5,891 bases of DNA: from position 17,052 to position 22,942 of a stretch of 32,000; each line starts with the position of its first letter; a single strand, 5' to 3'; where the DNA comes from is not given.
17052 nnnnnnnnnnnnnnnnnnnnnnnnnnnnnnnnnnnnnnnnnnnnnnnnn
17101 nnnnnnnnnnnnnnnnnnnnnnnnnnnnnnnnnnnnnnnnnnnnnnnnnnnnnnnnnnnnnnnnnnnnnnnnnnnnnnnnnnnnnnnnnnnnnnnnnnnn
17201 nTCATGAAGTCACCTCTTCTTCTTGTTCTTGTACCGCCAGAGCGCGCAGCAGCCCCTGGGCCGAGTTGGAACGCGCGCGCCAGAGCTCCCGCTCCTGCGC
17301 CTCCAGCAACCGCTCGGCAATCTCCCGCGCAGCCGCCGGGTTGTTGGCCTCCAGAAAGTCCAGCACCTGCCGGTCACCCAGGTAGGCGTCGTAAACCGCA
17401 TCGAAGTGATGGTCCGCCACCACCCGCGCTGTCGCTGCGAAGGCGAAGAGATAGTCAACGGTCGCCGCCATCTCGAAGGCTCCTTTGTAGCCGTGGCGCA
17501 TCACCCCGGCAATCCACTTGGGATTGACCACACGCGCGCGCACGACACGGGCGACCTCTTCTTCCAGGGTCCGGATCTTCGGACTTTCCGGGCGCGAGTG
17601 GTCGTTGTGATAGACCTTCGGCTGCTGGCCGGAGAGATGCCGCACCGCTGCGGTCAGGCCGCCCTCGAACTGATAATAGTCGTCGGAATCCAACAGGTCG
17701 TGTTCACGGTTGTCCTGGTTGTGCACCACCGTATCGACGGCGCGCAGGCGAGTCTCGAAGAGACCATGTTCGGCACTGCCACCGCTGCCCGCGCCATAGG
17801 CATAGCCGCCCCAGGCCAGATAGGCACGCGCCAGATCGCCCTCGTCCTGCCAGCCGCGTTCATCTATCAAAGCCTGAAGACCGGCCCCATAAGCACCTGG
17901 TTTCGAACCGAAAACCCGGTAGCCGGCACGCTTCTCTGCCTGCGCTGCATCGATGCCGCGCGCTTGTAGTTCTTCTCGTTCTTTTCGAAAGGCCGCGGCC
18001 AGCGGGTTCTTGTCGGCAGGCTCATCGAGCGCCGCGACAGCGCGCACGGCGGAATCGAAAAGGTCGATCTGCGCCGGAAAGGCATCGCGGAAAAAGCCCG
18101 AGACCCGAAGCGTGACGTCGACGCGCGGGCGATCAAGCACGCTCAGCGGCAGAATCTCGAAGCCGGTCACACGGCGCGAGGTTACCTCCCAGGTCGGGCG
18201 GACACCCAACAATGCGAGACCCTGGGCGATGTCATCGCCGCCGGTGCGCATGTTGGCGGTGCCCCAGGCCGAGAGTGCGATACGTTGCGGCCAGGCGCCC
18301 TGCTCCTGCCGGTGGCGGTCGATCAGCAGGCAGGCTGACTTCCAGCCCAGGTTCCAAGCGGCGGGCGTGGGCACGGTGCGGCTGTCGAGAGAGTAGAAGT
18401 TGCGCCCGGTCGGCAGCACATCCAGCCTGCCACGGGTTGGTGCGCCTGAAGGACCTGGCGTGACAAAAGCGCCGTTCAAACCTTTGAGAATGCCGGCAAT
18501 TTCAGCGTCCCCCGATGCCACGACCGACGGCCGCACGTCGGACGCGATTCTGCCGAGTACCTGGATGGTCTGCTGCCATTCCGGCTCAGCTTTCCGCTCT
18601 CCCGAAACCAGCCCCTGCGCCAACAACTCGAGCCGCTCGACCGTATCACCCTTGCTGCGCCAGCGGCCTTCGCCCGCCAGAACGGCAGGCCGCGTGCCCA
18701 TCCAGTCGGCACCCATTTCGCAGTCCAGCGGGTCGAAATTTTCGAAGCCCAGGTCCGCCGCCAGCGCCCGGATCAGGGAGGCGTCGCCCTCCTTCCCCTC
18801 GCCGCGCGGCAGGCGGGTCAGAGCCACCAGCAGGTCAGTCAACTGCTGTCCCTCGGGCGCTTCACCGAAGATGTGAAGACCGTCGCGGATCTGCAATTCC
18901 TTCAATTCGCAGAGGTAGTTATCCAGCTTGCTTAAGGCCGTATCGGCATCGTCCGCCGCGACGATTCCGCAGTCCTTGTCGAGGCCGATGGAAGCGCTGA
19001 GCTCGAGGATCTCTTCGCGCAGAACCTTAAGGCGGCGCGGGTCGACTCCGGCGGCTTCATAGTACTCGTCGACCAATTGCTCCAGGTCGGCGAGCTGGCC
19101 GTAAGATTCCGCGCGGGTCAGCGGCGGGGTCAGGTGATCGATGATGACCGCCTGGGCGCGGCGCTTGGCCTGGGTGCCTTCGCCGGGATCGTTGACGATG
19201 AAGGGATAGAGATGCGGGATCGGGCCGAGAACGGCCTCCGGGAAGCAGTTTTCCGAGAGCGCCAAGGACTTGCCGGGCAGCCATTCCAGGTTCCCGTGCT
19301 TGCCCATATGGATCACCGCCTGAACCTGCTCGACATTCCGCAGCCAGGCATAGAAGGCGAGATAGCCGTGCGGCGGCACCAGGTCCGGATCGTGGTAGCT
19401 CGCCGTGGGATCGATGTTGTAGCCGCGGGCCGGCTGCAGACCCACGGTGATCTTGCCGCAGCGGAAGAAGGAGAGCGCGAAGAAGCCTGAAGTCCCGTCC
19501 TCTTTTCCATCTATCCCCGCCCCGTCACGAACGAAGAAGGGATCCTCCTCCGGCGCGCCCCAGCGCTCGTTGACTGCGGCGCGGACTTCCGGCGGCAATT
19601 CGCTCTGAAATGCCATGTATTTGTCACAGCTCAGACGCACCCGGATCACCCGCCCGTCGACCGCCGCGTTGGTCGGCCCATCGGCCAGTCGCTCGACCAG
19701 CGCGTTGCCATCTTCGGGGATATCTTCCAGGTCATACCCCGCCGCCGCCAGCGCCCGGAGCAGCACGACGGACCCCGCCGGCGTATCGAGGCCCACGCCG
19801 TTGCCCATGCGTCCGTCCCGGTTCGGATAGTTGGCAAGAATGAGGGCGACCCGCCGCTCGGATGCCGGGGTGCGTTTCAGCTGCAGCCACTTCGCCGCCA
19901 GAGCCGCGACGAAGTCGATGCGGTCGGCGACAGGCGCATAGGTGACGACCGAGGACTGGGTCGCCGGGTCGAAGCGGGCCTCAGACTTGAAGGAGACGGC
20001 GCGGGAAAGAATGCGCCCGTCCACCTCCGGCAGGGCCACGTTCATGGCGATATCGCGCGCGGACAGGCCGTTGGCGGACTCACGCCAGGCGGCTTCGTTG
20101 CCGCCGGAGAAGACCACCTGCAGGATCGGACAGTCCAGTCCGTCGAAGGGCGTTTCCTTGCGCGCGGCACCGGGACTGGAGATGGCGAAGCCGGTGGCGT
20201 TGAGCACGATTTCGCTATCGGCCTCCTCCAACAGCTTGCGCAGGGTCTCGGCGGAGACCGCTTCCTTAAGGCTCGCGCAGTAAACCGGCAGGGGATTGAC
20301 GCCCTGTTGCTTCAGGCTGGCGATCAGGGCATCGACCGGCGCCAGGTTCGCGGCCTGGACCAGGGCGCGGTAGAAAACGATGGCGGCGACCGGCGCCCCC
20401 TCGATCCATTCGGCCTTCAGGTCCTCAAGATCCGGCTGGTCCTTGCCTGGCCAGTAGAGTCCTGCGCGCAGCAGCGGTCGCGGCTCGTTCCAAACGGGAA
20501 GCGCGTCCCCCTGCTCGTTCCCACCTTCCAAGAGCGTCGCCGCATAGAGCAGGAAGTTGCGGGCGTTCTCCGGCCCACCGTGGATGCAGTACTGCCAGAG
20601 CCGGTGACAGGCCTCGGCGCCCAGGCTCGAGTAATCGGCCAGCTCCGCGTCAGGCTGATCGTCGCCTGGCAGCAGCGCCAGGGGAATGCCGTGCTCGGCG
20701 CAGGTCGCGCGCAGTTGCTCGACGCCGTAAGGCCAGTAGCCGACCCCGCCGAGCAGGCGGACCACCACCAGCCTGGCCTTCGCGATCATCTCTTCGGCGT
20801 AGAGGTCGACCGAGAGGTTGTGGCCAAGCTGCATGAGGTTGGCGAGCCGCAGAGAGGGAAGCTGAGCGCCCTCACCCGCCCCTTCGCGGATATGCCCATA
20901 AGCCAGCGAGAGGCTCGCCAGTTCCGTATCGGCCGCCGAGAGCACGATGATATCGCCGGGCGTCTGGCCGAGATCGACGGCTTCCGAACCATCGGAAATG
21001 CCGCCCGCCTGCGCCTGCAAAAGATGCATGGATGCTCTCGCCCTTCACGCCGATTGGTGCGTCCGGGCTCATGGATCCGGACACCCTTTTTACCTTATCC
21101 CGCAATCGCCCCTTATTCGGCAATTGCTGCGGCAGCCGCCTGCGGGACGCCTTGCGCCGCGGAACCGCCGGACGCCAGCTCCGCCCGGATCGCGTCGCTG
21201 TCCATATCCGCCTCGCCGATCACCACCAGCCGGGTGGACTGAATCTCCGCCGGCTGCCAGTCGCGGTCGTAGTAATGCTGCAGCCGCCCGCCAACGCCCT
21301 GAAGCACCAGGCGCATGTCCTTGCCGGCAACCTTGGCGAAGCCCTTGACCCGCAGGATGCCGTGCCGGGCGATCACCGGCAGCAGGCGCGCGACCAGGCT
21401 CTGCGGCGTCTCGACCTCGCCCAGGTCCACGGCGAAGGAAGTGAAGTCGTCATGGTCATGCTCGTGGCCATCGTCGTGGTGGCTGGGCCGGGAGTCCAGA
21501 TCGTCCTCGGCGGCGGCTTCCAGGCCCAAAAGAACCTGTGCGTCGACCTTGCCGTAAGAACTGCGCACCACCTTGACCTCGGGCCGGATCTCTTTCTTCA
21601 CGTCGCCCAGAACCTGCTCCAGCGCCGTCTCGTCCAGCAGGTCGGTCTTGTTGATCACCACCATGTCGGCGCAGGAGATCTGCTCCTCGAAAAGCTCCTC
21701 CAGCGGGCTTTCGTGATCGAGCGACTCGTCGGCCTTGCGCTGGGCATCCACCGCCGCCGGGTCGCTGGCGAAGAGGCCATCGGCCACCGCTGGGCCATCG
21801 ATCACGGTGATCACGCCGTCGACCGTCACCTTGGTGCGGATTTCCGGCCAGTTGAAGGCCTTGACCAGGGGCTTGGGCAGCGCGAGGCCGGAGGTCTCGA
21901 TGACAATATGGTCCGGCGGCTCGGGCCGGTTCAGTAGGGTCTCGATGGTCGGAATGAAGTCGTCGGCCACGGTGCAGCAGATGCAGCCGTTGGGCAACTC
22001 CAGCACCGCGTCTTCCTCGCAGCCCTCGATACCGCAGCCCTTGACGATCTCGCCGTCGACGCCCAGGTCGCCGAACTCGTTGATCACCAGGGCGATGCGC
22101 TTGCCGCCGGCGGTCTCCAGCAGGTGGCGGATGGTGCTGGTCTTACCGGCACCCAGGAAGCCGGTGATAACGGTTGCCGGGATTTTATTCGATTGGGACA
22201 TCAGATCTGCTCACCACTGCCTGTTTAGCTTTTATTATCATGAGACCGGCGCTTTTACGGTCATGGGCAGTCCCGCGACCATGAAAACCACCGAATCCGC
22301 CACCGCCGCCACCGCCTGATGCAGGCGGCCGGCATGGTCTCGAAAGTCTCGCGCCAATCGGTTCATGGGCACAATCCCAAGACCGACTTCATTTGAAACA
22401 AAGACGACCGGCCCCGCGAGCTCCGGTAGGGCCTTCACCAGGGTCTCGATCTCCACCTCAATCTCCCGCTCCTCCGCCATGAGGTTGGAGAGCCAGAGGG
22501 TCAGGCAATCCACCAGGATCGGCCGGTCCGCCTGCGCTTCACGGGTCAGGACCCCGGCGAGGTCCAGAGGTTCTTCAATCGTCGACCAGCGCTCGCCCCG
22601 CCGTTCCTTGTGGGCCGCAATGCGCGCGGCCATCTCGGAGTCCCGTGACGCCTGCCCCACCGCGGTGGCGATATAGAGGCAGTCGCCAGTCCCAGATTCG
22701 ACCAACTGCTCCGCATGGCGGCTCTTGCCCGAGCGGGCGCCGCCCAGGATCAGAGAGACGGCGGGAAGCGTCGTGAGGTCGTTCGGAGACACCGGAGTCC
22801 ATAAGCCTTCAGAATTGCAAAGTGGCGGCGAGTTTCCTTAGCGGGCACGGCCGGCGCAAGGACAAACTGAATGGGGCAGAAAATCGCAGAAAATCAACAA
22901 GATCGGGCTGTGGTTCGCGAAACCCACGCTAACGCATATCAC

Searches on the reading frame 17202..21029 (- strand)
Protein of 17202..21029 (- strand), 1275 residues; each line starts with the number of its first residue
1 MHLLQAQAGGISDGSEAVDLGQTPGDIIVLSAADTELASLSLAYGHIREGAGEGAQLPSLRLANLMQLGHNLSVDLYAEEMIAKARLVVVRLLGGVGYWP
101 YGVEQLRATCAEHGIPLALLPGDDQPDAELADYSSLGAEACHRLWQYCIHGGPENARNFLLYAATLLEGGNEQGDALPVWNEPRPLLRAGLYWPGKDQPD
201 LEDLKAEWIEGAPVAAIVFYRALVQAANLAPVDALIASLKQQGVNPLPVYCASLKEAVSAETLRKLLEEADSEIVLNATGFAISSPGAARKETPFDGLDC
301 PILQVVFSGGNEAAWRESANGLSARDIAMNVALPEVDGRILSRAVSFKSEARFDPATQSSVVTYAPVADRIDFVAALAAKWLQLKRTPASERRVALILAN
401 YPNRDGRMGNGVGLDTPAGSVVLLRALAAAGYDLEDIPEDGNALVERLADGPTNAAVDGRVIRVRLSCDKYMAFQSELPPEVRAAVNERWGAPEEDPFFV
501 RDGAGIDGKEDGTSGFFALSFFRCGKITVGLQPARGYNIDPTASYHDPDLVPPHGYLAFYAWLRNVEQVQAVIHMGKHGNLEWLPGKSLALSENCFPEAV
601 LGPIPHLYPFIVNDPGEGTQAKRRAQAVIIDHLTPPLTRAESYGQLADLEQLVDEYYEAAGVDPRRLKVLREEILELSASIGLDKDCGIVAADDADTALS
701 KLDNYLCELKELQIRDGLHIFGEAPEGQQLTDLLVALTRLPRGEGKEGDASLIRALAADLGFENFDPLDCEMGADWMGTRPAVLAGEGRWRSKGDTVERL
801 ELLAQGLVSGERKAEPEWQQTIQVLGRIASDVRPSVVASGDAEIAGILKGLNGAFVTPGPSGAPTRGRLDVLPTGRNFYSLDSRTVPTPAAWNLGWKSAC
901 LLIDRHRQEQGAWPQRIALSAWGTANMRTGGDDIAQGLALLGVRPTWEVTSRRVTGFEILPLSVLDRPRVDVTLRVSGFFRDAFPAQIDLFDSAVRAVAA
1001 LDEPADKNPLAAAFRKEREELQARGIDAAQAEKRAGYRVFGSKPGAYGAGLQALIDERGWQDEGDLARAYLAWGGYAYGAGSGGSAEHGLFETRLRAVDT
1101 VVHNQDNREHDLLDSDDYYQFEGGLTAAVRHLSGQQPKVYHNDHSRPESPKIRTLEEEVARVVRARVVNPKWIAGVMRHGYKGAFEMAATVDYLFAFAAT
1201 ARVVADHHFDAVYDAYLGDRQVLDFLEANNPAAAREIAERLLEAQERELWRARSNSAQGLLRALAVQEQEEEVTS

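Call 6: search_protein_families(library=pfam, proteins=[window:17202-21029:-], max_evalue=0.01)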
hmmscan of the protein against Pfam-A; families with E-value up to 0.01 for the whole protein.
window:17202-21029:- (1275 aa): 1 family
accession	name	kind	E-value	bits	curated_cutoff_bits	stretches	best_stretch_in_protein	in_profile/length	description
PF02514.21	CobN-Mg_chel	-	0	1309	24.5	1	145-1255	1-1088/1090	CobN/Magnesium Chelatase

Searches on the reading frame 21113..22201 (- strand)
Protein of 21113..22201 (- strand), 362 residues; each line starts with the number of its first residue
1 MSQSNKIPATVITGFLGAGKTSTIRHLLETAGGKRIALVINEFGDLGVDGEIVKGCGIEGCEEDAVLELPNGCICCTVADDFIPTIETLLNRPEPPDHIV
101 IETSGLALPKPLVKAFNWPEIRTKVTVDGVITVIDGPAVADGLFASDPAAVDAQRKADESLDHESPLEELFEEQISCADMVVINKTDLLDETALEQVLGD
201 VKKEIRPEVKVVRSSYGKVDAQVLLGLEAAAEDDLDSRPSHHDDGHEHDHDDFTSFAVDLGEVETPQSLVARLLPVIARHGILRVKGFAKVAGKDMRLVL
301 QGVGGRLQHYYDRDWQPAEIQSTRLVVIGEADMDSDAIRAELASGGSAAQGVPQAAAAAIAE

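Call 6: search_protein_families(library=pfam, proteins=[window:21113-22201:-], max_evalue=0.01)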
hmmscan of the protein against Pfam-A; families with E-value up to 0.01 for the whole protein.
window:21113-22201:- (362 aa): 4 families
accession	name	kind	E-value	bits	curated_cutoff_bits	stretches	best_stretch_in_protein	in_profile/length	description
PF02492.25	cobW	-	6e-56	189.3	20.7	1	8-212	1-179/180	CobW/HypB/UreG, nucleotide-binding domain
PF07683.19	CobW_C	-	2.3e-16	59.9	22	1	272-343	16-91/94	Cobalamin synthesis protein cobW C-terminal domain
PF13401.12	AAA_22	-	0.0027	18.5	27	0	10-32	8-30/130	AAA domain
PF00009.33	GTP_EFTU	-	0.0073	16.4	26.5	0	179-206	124-151/188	Elongation factor Tu GTP binding domain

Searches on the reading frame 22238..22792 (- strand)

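Call 6: search_protein_families(library=pfam, proteins=[window:22238-22792:-], max_evalue=0.01)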
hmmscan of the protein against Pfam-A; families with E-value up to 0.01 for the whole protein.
window:22238-22792:- (184 aa): 1 family
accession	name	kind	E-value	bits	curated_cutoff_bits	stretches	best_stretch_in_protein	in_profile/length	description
PF02283.22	CobU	-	1.5e-61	207.2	27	1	14-178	2-167/168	Cobinamide kinase / cobinamide phosphate guanyltransferase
